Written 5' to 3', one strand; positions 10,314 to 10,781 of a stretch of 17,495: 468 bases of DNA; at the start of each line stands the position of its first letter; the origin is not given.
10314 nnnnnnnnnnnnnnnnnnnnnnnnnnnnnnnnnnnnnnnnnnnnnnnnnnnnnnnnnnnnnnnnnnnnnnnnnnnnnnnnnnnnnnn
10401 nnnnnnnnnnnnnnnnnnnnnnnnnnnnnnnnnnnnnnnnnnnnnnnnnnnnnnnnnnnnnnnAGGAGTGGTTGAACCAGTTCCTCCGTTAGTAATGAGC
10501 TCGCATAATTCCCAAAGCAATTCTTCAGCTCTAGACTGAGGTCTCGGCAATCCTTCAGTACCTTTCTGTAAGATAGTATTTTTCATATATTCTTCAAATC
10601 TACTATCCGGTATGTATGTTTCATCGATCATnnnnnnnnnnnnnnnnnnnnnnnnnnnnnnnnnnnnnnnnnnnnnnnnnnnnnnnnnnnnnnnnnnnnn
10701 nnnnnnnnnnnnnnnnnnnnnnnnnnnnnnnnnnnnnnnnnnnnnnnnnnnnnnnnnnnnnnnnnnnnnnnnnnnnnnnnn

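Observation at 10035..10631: Collagen-like protein encoded by 54-bp tandem repeats, located between large terminase and portal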

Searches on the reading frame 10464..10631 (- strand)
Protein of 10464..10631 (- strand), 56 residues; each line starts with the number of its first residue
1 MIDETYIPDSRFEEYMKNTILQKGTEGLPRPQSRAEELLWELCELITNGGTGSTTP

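Call 39: search_protein_representatives(protein=window:10464-10631:-)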
Query: 56 residues. Proteins with E-value up to 0.001 (for the whole library): 53; up to 1e-10: 6; up to 1e-30: 0. The best 53 are listed.
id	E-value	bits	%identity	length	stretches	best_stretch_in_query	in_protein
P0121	1.5e-23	97.0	87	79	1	1-56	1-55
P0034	2.9e-20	86.7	80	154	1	1-56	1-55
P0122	1.0e-15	72.5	93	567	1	16-56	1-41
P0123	1.4e-14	68.9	69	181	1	1-52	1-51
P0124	1.6e-14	68.7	68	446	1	1-53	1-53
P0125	2.9e-14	67.9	66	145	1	1-53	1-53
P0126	2.8e-10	55.5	45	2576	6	3-18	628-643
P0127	4.8e-10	54.7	58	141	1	4-51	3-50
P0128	8.0e-10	54.0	59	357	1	6-56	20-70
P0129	1.4e-08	50.1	57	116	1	4-52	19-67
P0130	4.4e-08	48.6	57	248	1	1-51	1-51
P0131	1.1e-07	47.4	54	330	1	6-55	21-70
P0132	1.9e-07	46.6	54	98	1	6-53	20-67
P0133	2.0e-07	46.6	53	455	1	6-52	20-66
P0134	2.9e-07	46.0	57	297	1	6-51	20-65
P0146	3.0e-05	39.7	50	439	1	6-53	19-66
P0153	1.7e-04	37.4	43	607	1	5-53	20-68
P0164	4.5e-04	36.1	50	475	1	8-53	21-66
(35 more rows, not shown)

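Call 41: search_protein_families(library=pfam, proteins=[P0122, P0124, P0128, P0133, P0134, P0146, P0153, P0164, P0130, P0125], max_evalue=0.01)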
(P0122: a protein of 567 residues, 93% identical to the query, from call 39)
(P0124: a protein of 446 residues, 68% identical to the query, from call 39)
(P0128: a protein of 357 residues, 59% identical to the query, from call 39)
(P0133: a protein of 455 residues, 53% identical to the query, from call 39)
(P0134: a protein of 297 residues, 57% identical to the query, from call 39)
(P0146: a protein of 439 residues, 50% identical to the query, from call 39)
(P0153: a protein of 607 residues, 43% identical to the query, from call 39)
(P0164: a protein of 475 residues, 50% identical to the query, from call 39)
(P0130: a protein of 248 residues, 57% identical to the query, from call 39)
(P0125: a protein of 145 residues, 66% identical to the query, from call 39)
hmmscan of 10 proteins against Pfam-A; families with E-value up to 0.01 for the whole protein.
P0122 (567 aa): 1 family
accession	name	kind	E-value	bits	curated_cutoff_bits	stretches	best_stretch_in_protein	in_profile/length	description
PF01391.23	Collagen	-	2.9e-08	33.8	27.2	1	75-118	12-55/60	Collagen triple helix repeat (20 copies)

P0124 (446 aa): 1 family
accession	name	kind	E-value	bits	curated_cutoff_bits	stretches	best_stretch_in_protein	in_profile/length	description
PF24243.1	Phage_tail_C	-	3.9e-11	42.5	23.7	1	421-443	3-25/26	Phage tail tip domain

P0128 (357 aa): 1 family
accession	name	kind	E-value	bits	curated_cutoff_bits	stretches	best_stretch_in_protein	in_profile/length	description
PF03382.20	DUF285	-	0.0017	18.5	25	1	153-225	17-87/120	Mycoplasma protein of unknown function, DUF285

P0133 (455 aa): 2 families
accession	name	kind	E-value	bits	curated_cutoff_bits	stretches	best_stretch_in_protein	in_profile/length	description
PF03382.20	DUF285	-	2e-48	163.5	25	3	143-252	1-113/120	Mycoplasma protein of unknown function, DUF285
PF13306.12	LRR_5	-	2e-20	73.4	27.7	3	192-324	2-126/127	BspA type Leucine rich repeat region (6 copies)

P0134 (297 aa): 0 families

P0146 (439 aa): 1 family
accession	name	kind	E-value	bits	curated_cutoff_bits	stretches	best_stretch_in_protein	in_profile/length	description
PF13306.12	LRR_5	-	3.8e-07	30.5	27.7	1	82-154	18-85/127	BspA type Leucine rich repeat region (6 copies)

P0153 (607 aa): 6 families
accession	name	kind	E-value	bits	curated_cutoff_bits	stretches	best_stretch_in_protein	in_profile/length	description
PF13306.12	LRR_5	-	1.3e-127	419.9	27.7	4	375-500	1-123/127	BspA type Leucine rich repeat region (6 copies)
PF13855.12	LRR_8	-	1.1e-16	60.8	27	0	326-369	11-55/61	Leucine rich repeat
PF05725.18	FNIP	-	9.6e-06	26.1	21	0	484-513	9-37/44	FNIP Repeat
PF12799.13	LRR_4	-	1.8e-05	25.2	27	0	252-276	10-31/44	Leucine Rich repeats (2 copies)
PF23952.1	LRR_EndoS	-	0.00024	21.8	27.9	0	346-396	42-92/116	Endo-beta-N-acetylglucosaminidase EndoS LRR domain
PF09479.16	Flg_new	-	0.00094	19.7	27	1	80-120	2-39/65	Listeria-Bacteroides repeat domain (List_Bact_rpt)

P0164 (475 aa): 2 families
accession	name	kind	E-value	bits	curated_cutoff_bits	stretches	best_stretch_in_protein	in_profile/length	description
PF03382.20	DUF285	-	1.4e-20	73.7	25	2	186-294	3-115/120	Mycoplasma protein of unknown function, DUF285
PF13306.12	LRR_5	-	6.5e-10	39.4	27.7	2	284-379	6-92/127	BspA type Leucine rich repeat region (6 copies)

P0130 (248 aa): 1 family
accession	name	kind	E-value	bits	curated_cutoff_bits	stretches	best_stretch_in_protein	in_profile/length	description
PF24243.1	Phage_tail_C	-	9.2e-12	44.5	23.7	1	221-246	1-26/26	Phage tail tip domain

P0125 (145 aa): 0 families

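Call 42: search_protein_families(library=phrogs, proteins=[P0122, P0124, P0128, P0133, P0134, P0146, P0153, P0164, P0130, P0125], max_evalue=0.001)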
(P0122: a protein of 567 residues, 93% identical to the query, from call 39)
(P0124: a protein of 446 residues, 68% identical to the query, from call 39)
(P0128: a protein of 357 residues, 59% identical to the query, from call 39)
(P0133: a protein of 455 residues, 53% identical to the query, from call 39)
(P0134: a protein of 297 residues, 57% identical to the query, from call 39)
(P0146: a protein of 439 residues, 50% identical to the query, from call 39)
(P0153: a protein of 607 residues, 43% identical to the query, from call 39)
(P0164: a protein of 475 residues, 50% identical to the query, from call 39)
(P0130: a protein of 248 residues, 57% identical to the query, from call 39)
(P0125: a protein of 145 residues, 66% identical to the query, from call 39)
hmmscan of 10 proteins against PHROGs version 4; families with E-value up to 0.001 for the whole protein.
P0122 (567 aa): 40 families (the best 25 are shown)
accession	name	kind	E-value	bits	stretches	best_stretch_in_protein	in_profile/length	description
phrog_5302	-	tail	8.9e-80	269.8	1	116-565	117-546/548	tail protein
phrog_819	-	tail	1.8e-16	60.6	1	34-118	571-672/1024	tail protein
phrog_19976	-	tail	3.8e-14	53.7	1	40-88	98-146/256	tail assembly protein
phrog_15437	-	tail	4.8e-14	52.9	1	41-100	282-341/656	tail fiber protein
phrog_13286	-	tail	6.4e-14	52.2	1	41-143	60-154/662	tail protein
phrog_25979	-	unknown function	1.2e-13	51.7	1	39-97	168-226/521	-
phrog_6320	-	tail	2.9e-13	50.5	1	37-118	149-212/745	tail fiber protein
phrog_366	-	tail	1.1e-12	49.2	1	37-134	307-410/474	tail fiber protein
phrog_14726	-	tail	1.2e-11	45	1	50-84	123-157/537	tail fiber protein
phrog_5073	-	tail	1.4e-11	45.2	1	34-134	264-376/519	tail fiber protein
phrog_10972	-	tail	1.1e-10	42.6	1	75-120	165-213/343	tail fiber protein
phrog_4440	-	tail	1.2e-10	42.1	1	43-96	145-194/410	tail fiber protein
phrog_18350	-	tail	1.6e-09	38.8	1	33-120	126-204/253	tail fiber protein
phrog_1806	-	tail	2.8e-09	37.7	1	39-142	151-249/276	collagen like minor tail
phrog_38806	-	unknown function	3.4e-09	37.5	1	42-134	79-176/285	-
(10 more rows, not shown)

P0124 (446 aa): 11 families
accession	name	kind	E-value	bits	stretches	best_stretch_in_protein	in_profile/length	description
phrog_28169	-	unknown function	4.6e-15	57.2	2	376-435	89-149/160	-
phrog_14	-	tail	4.2e-09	37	1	358-417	152-210/366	minor tail protein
phrog_1197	-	tail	3.9e-08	33.8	1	405-443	301-342/715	tail protein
phrog_32325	-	tail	7.4e-08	33.1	0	52-78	65-91/241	tail protein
phrog_9574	-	tail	3.2e-07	30.1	0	362-417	169-220/773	tail protein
phrog_5413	-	tail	6.8e-07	29.7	1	375-416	123-167/334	minor tail protein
phrog_19961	-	tail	1.8e-06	28.1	0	380-404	275-298/480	tail fiber protein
phrog_988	-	tail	2e-06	28.5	0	374-436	269-329/574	tail protein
phrog_1954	-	head and packaging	2.5e-06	28.8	0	370-396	85-111/199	virion structural protein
phrog_2163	-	head and packaging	1.5e-05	25.3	0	361-399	120-156/574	virion structural protein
phrog_17509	-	unknown function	0.00057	20.4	0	376-399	12-35/281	-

P0128 (357 aa): 1 family
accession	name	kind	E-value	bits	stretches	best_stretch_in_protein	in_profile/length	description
phrog_9915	-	unknown function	8.5e-08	30.9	1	162-243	1543-1626/1813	-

P0133 (455 aa): 5 families
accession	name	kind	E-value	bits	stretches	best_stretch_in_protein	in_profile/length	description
phrog_22899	-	unknown function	3.1e-31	108.6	1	158-324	898-1065/1857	-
phrog_9915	-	unknown function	2.8e-22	78.9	1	132-340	1286-1517/1813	-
phrog_17273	-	unknown function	2.3e-17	62.6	1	142-333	1187-1389/1713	-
phrog_3649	-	unknown function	1.7e-14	54.6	2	234-343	184-300/375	-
phrog_29123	-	unknown function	1.7e-08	34.5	1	242-301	172-400/459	-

P0134 (297 aa): 0 families

P0146 (439 aa): 0 families

P0153 (607 aa): 3 families
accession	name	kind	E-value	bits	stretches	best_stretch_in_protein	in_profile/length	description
phrog_35892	-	unknown function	1.4e-63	216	2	373-548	86-260/1181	-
phrog_18805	-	unknown function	7.5e-52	177.7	3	299-437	261-403/457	-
phrog_22483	-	unknown function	7.9e-05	22.9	0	371-442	178-246/306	-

P0164 (475 aa): 4 families
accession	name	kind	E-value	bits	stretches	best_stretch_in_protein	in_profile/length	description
phrog_9915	-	unknown function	1.5e-23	83.1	2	227-370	1190-1343/1813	-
phrog_22899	-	unknown function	3.1e-14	52.3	1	115-372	1044-1287/1857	-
phrog_29123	-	unknown function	8.4e-05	22.3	0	229-361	167-295/459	-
phrog_3649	-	unknown function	0.00092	19.3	0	185-316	191-328/375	-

P0130 (248 aa): 10 families
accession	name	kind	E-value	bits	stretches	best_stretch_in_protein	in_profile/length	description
phrog_28169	-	unknown function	1.8e-22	81.3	3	39-111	76-143/160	-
phrog_1197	-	tail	2.6e-09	37.7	1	179-246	282-343/715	tail protein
phrog_19961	-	tail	2.7e-09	37.4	0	193-216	286-309/480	tail fiber protein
phrog_14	-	tail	1.3e-08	35.4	1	120-215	155-250/366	minor tail protein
phrog_9574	-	tail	8.5e-08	32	1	121-212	166-257/773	tail protein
phrog_1954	-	head and packaging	7.3e-06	27.3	0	54-76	88-110/199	virion structural protein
phrog_32325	-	tail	1.9e-05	25.2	1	54-80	65-91/241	tail protein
phrog_5231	-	unknown function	1.9e-05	24.3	1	58-159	268-365/618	-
phrog_2163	-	head and packaging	0.00052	20.2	0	59-80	135-156/574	virion structural protein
phrog_5413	-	tail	0.00054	20.2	0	54-80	123-147/334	minor tail protein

P0125 (145 aa): 0 families

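Call 43: find_encoding_contigs(protein=P0122, flank=8000, max_places=3)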
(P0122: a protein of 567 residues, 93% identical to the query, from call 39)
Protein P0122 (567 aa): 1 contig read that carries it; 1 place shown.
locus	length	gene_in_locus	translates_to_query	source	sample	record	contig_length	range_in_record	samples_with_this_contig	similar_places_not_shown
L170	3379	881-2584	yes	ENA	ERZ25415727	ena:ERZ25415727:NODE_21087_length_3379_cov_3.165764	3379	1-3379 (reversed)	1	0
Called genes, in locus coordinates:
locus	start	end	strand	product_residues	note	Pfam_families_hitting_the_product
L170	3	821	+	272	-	?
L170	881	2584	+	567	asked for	PF01391:Collagen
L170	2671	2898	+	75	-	-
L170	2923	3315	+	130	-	-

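Call 44: find_encoding_contigs(protein=P0124, flank=8000, max_places=3)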
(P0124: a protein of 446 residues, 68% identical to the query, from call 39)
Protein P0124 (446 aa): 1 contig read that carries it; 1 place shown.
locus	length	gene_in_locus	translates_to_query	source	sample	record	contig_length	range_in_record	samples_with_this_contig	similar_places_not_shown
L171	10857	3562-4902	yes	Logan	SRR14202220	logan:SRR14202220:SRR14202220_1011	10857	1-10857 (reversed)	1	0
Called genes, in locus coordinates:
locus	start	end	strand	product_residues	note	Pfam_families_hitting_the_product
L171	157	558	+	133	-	-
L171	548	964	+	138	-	-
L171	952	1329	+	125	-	PF24829:Phage_connect_2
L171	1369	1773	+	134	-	-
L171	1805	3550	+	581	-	PF20441:TerL_nuclease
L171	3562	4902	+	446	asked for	PF24243:Phage_tail_C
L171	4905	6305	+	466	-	-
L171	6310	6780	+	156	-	-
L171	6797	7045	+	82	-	PF19791:DUF6275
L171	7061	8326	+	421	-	PF04860:Phage_portal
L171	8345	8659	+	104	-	-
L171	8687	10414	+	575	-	-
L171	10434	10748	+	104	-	PF23911:DUF7253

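Call 47: find_related_loci(query=A2, collection=viral_contigs, flank=8000)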
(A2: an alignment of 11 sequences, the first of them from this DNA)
Query A2 (50 aa) in viral_contigs; peptide patterns used: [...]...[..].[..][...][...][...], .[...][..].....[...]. (x = any residue, [..] = any of these).
95 stretches matched a pattern; 1 encode a relative of the query (tblastn E <= 1e-3); 1 distinct loci.
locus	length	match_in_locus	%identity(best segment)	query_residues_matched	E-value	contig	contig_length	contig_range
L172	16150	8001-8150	96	1-50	1e-31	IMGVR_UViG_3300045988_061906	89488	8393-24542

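Call 48: find_encoding_contigs(protein=P0133, flank=10000, max_places=3)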
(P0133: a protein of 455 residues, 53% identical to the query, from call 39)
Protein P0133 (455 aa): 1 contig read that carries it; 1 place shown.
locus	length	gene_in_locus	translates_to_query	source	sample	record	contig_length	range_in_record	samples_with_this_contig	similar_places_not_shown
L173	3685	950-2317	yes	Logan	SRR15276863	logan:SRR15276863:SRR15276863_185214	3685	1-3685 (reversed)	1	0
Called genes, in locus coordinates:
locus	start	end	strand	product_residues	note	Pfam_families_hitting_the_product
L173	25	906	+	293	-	-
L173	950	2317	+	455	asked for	PF03382:DUF285, PF13306:LRR_5, PF03382:DUF285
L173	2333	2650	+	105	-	-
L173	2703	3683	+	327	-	?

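Call 49: find_encoding_contigs(protein=P0125, flank=8000, max_places=2)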
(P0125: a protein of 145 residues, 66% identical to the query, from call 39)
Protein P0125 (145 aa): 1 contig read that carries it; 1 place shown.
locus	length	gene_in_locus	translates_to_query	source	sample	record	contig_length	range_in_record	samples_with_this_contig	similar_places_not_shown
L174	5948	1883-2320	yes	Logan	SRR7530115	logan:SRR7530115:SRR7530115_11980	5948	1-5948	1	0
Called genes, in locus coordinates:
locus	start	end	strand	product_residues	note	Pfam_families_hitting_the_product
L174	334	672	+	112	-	-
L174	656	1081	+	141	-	-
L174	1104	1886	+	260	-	-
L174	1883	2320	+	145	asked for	-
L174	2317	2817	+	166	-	-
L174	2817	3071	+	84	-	-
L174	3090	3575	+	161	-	-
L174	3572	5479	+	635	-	-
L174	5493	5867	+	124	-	-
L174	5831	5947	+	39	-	?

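Call 54: search_dna_similar(query=window:10464-10631:-, collection=phages, mode=protein, max_evalue=0.001, max_rows=30)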
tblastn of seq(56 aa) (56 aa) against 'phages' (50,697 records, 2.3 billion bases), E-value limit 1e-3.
No match.

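Call 58: search_protein_families(library=pfam, proteins=[window:10464-10631:-], max_evalue=10)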
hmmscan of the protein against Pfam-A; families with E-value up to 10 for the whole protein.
seq(56 aa): 0 families

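Call 74: search_protein_families(library=pfam, alignment_id=A4, max_evalue=0.001)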
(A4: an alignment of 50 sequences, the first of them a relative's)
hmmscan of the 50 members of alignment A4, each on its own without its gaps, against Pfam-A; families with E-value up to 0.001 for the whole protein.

A. member 1, P0121 (79 aa): 0 families

B. families by the number of members that match (of 50 scanned): 14 families
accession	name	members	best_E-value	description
PF13306.12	LRR_5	15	1.3e-127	BspA type Leucine rich repeat region (6 copies)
PF03382.20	DUF285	4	2e-48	Mycoplasma protein of unknown function, DUF285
PF13855.12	LRR_8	4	1.1e-16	Leucine rich repeat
PF01391.23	Collagen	4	2.9e-08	Collagen triple helix repeat (20 copies)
PF24243.1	Phage_tail_C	2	9.2e-12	Phage tail tip domain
PF05725.18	FNIP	2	9.6e-06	FNIP Repeat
PF09479.16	Flg_new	2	3.3e-05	Listeria-Bacteroides repeat domain (List_Bact_rpt)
PF08238.18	Sel1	1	4e-63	Sel1 repeat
PF20308.4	TPR-S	1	9e-13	Tetratricopeptide Repeats-Sensor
PF13176.12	TPR_7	1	4.8e-07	Tetratricopeptide repeat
PF00515.34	TPR_1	1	8.7e-06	Tetratricopeptide repeat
PF12799.13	LRR_4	1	1.8e-05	Leucine Rich repeats (2 copies)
PF25068.1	ARM_TT21_4th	1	5.5e-05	Tetratricopeptide repeat protein 21 forth ARM domain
PF23952.1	LRR_EndoS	1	0.00024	Endo-beta-N-acetylglucosaminidase EndoS LRR domain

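Call 93: search_solved_structures(query=P0122, max_evalue=1)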
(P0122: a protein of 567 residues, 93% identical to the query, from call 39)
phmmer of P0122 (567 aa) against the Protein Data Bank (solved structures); distinct sequences matched with E-value up to 1: 53.
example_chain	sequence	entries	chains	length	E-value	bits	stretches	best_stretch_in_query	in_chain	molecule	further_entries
5cva_B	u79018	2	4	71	0.0005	22.1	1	81-131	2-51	Collagen alpha-1(I) chain,Collagen alpha-2(IX) chain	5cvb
6q43_A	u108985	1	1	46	0.0011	20.9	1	75-115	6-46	Leading Chain of the ABA collagen heterotrimer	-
9han_B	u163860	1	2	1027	0.0014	20.6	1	32-115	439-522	Collagen type VI alpha 2 chain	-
6v8i_BN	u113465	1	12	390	0.0015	20.5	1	80-179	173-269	Fiber Upper, gp68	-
6q43_C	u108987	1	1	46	0.0017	20.4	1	75-113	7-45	Trailing chain of the ABA collagen heterotrimer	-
6x3m_A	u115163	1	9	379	0.0024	19.9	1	84-148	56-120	Hyaluronoglucosaminidase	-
5ctd_B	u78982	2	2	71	0.0025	19.8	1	76-123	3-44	Collagen alpha-2(I) chain,Collagen alpha-2(IX) chain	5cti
5ctd_C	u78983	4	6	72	0.004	19.1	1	81-133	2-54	Collagen alpha-1(I) chain,Collagen alpha-3(IX) chain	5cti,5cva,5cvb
6b70_A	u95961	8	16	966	0.0075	18.2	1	277-368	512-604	Insulin-degrading enzyme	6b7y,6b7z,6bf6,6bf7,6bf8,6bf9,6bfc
3hgz_A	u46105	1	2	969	0.0075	18.2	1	277-368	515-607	Insulin-degrading enzyme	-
4lte_A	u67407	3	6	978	0.0076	18.2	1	277-368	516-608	Insulin-degrading enzyme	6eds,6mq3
3qz2_A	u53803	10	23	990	0.0077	18.2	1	277-368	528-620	Insulin-degrading enzyme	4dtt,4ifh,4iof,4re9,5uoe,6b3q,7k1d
4pes_A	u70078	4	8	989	0.0077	18.2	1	277-368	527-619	Insulin-degrading enzyme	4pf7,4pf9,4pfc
3e4z_A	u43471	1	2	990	0.0077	18.2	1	277-368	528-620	Insulin-degrading enzyme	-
2wby_A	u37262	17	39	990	0.0077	18.2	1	277-368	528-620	INSULIN-DEGRADING ENZYME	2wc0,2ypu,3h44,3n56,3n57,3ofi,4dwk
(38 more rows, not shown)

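Call 97: search_protein_families(library=phrogs, proteins=[L171:4905-6305:+, L171:6310-6780:+, L171:6797-7045:+, L173:25-906:+, L174:1104-1886:+, L174:2317-2817:+], max_evalue=0.001)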
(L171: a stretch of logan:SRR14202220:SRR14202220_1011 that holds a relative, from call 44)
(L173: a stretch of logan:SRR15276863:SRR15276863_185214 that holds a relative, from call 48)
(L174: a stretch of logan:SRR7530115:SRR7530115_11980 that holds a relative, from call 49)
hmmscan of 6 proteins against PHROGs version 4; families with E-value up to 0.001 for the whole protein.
L171:4905-6305:+ (466 aa): 0 families

L171:6310-6780:+ (156 aa): 3 families
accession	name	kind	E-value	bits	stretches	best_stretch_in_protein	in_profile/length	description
phrog_7546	-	unknown function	1.1e-13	52.3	1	73-155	18-103/107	-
phrog_1382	-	unknown function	5.9e-12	46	1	119-156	4-41/48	-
phrog_5056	-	unknown function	5.5e-05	23.7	1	119-140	7-28/49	-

L171:6797-7045:+ (82 aa): 2 families
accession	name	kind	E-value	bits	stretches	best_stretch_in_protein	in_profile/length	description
phrog_918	-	unknown function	1.2e-38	133.2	1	1-82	39-118/126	-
phrog_19392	-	unknown function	4.7e-19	70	1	3-81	182-258/259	-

L173:25-906:+ (293 aa): 0 families

L174:1104-1886:+ (260 aa): 1 family
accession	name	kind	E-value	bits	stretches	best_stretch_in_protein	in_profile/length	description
phrog_23587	-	unknown function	0.00012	23.2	1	172-251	48-127/140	-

L174:2317-2817:+ (166 aa): 0 families
